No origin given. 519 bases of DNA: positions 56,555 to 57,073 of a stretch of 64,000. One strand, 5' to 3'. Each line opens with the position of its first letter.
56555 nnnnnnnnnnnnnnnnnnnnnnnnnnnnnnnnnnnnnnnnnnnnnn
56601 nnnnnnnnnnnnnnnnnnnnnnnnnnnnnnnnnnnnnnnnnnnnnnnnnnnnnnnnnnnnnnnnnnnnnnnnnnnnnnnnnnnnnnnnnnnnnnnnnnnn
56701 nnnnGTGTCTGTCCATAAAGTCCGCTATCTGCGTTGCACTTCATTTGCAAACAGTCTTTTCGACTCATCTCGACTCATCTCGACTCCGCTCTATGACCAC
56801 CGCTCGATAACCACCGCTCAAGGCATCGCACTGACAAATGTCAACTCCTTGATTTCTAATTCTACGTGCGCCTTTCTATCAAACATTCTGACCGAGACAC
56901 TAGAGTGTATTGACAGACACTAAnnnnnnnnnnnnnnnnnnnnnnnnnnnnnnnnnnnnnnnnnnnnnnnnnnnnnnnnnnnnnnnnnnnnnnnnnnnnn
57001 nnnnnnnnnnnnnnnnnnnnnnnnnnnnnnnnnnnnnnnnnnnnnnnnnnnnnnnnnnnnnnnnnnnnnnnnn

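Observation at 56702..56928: MITE family with perfect 12-bp terminal inverted repeats; second copy fused to the flotillin stop codon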

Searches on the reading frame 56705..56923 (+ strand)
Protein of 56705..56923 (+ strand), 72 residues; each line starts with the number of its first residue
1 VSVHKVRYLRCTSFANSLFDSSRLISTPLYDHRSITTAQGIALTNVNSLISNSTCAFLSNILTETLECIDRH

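Call 13: search_protein_families(library=pfam, proteins=[window:56705-56923:+])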
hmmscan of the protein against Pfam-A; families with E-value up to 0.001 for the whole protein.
window:56705-56923:+ (72 aa): 0 families
